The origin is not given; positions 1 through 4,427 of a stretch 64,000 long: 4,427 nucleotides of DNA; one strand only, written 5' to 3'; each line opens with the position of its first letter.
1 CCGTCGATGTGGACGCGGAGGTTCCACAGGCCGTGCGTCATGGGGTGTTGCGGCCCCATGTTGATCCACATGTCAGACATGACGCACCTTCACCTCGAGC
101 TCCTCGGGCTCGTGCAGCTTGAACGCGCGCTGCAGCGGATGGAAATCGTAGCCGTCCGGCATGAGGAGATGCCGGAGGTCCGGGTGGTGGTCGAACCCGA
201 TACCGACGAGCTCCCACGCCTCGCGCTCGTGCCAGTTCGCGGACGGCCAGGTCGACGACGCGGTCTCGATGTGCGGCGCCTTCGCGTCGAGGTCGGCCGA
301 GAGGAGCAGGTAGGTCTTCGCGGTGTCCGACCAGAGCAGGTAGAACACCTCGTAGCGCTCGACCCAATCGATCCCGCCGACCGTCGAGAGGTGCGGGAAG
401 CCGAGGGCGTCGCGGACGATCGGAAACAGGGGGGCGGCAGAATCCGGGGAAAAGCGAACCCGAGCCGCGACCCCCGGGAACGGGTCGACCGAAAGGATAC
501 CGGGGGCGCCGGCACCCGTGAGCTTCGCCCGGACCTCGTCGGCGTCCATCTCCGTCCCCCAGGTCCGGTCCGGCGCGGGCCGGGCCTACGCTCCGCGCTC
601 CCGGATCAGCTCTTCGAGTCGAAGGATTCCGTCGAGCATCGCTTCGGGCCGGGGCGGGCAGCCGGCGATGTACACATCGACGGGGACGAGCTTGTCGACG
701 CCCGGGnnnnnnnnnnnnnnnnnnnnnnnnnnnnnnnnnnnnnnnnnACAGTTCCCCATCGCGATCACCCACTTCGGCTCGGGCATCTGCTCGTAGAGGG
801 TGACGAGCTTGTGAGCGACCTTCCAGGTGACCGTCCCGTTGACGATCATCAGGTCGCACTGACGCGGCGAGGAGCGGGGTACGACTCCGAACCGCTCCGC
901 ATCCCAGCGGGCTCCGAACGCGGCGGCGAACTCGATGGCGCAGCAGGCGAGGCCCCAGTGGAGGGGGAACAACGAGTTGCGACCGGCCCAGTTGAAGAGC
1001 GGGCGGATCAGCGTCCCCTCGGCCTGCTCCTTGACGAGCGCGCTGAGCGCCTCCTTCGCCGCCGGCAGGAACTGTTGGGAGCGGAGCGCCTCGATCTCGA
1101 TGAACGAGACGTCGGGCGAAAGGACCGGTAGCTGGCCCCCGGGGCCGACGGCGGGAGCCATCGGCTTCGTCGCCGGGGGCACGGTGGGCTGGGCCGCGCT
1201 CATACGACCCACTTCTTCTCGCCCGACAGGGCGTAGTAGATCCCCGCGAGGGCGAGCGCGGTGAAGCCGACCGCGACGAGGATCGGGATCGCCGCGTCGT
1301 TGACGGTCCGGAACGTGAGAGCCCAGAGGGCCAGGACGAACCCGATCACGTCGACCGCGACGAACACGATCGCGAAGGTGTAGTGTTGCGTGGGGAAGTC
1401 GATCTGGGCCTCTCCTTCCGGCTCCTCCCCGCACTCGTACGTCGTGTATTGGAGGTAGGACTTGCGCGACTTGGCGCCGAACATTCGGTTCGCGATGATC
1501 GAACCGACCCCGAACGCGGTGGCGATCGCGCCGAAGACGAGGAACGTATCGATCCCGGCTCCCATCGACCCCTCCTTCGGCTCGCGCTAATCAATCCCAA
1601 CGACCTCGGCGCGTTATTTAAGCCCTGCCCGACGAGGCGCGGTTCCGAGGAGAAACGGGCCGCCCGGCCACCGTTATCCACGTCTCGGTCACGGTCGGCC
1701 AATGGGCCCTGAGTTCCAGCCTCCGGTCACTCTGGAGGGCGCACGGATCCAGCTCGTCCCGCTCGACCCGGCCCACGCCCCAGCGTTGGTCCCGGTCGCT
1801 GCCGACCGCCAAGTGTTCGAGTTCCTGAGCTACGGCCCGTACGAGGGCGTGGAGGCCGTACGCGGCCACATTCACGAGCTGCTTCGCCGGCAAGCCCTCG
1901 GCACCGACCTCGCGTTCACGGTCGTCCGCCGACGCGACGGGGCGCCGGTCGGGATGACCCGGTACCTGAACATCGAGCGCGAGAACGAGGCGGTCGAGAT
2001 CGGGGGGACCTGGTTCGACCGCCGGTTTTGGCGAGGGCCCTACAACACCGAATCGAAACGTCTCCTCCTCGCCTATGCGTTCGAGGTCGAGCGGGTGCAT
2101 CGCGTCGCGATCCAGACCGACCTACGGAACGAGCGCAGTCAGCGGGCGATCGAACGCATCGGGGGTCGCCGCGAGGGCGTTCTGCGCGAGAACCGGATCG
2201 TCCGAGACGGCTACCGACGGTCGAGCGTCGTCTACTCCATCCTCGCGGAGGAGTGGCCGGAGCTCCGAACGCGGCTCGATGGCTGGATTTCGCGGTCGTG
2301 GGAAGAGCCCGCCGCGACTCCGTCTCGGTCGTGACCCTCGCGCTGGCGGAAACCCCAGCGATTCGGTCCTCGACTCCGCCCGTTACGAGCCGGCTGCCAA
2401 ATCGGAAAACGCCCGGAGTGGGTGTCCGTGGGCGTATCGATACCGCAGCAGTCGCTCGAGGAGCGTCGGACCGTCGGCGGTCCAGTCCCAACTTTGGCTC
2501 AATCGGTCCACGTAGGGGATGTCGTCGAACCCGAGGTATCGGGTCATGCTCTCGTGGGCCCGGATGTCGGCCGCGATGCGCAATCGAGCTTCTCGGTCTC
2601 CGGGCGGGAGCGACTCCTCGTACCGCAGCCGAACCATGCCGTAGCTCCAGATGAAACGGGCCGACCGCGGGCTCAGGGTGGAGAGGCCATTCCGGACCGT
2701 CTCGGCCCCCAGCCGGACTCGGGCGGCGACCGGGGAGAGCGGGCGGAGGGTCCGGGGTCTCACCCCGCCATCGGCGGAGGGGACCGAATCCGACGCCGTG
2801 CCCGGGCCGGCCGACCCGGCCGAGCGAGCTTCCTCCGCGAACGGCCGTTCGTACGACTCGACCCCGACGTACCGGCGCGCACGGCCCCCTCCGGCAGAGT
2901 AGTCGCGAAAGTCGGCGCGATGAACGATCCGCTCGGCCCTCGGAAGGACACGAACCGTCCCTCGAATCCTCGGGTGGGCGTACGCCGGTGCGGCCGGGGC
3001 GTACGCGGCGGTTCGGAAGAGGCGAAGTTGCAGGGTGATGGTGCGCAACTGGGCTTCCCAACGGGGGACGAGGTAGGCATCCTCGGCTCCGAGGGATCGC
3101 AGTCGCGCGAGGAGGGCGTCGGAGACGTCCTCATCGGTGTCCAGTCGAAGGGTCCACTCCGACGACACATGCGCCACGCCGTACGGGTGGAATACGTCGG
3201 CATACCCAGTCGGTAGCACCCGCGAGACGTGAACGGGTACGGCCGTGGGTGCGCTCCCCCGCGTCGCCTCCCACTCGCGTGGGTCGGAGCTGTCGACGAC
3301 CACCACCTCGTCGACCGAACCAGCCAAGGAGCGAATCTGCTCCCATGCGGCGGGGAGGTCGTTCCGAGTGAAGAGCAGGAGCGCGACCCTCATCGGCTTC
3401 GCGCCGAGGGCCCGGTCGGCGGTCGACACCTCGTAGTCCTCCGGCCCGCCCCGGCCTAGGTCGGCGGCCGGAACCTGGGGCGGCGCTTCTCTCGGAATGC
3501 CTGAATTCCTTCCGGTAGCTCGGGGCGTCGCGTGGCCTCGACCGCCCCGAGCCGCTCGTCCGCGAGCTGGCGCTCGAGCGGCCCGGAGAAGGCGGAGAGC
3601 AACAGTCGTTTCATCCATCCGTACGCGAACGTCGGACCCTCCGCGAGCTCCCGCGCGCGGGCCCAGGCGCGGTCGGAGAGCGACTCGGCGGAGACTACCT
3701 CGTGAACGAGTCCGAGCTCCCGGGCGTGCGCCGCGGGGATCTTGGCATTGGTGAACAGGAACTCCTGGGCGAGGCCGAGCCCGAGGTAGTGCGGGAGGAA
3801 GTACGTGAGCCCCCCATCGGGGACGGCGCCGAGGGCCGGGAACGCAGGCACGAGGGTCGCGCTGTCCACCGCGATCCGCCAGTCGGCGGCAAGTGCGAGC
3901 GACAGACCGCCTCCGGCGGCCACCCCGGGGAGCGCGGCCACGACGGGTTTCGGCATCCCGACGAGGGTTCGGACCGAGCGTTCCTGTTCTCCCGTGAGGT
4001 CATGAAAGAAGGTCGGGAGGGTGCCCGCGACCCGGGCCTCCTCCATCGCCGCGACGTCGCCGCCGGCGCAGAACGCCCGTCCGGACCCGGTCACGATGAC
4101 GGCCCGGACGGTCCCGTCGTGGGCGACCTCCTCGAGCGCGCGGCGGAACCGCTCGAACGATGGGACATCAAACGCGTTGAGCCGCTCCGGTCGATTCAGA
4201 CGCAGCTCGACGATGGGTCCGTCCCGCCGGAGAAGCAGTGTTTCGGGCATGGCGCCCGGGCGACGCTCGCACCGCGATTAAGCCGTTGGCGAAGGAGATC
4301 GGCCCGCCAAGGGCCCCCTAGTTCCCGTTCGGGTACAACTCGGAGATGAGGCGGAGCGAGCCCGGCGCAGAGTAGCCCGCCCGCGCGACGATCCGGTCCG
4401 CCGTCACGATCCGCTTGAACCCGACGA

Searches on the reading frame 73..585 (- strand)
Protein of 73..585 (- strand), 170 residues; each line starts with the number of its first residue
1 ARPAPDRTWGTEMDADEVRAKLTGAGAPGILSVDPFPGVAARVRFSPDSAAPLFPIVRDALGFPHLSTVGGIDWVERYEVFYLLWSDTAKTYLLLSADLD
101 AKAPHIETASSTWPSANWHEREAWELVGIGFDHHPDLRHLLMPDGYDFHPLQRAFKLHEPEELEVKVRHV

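Call 40: search_protein_families(library=pfam, proteins=[window:73-585:-], max_evalue=0.001)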
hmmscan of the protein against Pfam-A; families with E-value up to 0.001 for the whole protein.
window:73-585:- (170 aa): 1 family
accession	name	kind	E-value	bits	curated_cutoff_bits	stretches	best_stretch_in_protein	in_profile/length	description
PF00329.25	Complex1_30kDa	-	3.5e-30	105.6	22.5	1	45-160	3-123/124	Respiratory-chain NADH dehydrogenase, 30 Kd subunit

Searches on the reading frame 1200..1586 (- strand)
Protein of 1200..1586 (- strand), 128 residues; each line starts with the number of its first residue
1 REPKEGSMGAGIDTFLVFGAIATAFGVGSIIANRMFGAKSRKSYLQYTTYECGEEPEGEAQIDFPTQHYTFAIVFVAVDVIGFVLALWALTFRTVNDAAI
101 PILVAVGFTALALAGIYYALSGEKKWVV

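Call 40: search_protein_families(library=pfam, proteins=[window:1200-1586:-], max_evalue=0.001)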
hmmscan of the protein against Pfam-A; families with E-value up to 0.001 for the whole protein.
window:1200-1586:- (128 aa): 1 family
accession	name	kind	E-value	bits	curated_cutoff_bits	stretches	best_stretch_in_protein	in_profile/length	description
PF00507.24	Oxidored_q4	-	1.3e-15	57.8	23.3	1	29-121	4-93/99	NADH-ubiquinone/plastoquinone oxidoreductase, chain 3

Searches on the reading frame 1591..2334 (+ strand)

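Call 40: search_protein_families(library=pfam, proteins=[window:1591-2334:+], max_evalue=0.001)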
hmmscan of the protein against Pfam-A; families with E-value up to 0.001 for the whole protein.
window:1591-2334:+ (247 aa): 2 families
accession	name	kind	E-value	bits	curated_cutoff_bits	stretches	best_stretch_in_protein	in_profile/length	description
PF13302.13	Acetyltransf_3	-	2.8e-20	73.9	25.4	1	52-192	1-137/138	Acetyltransferase (GNAT) domain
PF00583.31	Acetyltransf_1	-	6.1e-06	26.9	20.7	1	104-191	29-115/116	Acetyltransferase (GNAT) family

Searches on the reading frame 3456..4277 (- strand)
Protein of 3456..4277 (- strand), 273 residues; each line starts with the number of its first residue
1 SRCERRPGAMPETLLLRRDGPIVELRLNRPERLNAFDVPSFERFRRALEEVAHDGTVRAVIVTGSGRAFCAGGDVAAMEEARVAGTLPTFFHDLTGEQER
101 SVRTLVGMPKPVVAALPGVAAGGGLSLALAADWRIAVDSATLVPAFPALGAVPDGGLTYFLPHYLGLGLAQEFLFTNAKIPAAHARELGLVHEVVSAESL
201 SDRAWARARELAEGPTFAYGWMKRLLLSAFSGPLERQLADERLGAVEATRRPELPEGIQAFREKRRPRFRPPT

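Call 40: search_protein_families(library=pfam, proteins=[window:3456-4277:-], max_evalue=0.001)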
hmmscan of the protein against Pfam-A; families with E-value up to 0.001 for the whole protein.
window:3456-4277:- (273 aa): 2 families
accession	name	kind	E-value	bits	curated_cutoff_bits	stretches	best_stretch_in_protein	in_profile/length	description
PF00378.25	ECH_1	-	1.1e-48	166.3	27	1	21-270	5-249/251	Enoyl-CoA hydratase/isomerase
PF16113.10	ECH_2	-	2.2e-32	113.3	27.2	1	25-201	4-178/335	Enoyl-CoA hydratase/isomerase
